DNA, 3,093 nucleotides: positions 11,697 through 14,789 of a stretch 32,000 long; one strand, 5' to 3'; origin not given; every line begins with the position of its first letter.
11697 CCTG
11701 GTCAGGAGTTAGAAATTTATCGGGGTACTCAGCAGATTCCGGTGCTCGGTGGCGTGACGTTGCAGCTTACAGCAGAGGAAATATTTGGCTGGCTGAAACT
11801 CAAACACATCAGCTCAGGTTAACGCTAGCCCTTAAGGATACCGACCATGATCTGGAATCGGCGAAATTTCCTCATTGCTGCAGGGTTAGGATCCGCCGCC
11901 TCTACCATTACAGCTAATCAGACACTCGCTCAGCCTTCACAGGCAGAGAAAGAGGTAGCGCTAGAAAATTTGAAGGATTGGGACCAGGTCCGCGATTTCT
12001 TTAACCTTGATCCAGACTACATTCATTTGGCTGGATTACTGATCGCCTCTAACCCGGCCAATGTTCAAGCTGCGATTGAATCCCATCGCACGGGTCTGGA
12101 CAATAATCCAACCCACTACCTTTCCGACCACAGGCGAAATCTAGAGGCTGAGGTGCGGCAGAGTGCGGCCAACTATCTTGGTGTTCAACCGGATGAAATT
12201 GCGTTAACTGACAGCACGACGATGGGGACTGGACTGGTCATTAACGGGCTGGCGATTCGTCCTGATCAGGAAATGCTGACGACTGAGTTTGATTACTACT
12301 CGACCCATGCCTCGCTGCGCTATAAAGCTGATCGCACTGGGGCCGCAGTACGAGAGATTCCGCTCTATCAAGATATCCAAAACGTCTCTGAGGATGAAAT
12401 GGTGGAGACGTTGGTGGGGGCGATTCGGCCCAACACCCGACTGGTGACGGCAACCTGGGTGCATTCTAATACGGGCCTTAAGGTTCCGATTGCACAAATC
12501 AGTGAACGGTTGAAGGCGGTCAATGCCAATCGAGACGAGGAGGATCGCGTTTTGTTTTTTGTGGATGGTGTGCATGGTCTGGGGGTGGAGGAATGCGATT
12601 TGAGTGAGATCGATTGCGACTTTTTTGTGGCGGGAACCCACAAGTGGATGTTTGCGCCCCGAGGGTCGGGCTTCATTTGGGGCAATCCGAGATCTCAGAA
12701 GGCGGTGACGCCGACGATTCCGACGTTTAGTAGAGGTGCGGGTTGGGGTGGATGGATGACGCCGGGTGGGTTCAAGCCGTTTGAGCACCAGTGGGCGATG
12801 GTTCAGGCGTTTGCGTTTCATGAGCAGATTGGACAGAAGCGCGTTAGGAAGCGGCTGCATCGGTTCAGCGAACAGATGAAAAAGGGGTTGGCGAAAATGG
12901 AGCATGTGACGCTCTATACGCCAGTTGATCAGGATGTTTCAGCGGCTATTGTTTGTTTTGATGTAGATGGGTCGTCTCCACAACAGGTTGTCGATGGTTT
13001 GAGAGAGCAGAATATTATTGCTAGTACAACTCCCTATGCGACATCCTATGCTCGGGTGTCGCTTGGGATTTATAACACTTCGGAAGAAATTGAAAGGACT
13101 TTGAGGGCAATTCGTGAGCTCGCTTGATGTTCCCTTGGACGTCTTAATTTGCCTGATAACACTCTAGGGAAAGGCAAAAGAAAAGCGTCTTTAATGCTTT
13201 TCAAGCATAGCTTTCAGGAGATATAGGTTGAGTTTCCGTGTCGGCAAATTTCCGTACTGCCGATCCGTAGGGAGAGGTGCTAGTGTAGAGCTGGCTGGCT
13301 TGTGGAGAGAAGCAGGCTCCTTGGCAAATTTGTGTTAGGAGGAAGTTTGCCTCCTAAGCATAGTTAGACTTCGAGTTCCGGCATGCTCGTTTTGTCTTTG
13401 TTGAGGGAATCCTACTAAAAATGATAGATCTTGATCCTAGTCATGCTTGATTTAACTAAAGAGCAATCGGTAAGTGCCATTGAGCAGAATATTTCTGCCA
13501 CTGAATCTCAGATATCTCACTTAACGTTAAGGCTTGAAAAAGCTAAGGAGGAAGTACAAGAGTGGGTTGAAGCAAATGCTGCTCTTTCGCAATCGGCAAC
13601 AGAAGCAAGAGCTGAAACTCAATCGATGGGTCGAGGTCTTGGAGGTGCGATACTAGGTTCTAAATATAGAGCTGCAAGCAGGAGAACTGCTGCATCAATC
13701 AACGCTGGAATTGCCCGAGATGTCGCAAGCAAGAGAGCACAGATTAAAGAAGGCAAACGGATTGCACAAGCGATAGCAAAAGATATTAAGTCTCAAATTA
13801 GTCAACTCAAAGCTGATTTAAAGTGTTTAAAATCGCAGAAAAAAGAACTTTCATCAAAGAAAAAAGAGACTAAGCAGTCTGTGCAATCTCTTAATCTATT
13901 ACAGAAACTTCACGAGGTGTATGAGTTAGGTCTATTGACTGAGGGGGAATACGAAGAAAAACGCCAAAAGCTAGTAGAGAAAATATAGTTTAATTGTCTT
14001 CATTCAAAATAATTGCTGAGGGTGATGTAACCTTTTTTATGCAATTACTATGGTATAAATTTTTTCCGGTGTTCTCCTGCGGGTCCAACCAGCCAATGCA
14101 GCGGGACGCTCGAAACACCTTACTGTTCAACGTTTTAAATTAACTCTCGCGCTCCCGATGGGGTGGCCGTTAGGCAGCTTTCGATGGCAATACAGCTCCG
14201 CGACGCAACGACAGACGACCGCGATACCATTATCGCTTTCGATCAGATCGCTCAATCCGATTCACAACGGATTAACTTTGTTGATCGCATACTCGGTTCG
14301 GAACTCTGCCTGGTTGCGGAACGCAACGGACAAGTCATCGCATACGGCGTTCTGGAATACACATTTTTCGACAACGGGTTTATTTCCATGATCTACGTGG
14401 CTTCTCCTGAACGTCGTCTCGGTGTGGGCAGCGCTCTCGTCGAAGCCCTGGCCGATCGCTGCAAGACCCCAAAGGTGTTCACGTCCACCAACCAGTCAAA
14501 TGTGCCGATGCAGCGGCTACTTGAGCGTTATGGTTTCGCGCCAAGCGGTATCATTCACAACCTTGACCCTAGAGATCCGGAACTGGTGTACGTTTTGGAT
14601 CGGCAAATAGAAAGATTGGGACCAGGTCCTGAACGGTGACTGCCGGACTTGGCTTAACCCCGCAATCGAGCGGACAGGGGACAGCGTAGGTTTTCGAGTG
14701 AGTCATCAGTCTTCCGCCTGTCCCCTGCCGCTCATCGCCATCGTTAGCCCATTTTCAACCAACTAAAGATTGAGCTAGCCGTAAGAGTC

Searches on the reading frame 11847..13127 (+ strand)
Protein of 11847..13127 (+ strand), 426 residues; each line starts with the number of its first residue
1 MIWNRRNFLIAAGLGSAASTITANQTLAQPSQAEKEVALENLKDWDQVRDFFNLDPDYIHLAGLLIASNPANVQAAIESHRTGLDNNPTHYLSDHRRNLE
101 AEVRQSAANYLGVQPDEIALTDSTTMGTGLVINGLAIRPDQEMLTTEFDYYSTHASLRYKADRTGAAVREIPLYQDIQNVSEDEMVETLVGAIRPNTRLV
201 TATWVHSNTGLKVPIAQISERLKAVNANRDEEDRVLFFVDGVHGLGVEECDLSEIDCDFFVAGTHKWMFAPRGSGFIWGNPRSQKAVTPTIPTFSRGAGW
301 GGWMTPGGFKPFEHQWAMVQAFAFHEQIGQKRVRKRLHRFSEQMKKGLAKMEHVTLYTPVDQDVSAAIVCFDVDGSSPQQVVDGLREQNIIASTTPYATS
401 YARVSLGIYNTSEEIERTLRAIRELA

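Call 69: search_protein_families(library=pfam, proteins=[window:11847-13127:+], max_evalue=0.00001)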
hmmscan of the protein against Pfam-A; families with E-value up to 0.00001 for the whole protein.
window:11847-13127:+ (426 aa): 1 family
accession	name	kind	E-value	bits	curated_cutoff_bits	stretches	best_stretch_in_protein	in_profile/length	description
PF00266.25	Aminotran_5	-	3e-39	135.5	21.5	1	70-417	12-370/371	Aminotransferase class-V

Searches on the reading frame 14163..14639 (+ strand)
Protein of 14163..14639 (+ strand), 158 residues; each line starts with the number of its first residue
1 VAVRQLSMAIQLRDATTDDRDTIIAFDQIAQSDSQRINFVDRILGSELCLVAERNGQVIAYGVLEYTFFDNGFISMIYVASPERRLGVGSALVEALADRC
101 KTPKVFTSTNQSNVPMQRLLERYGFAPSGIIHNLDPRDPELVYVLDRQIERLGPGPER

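Call 69: search_protein_families(library=pfam, proteins=[window:14163-14639:+], max_evalue=0.00001)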
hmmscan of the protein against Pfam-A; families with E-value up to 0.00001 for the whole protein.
window:14163-14639:+ (158 aa): 3 families
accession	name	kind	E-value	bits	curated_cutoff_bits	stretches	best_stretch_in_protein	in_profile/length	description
PF00583.31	Acetyltransf_1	-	5.5e-14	52.9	20.7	1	42-125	28-116/116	Acetyltransferase (GNAT) family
PF13508.13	Acetyltransf_7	-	6.7e-10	39.6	27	1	47-126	3-83/84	Acetyltransferase (GNAT) domain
PF13673.13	Acetyltransf_10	-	1.8e-07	31.6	23.6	1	41-128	24-110/128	Acetyltransferase (GNAT) domain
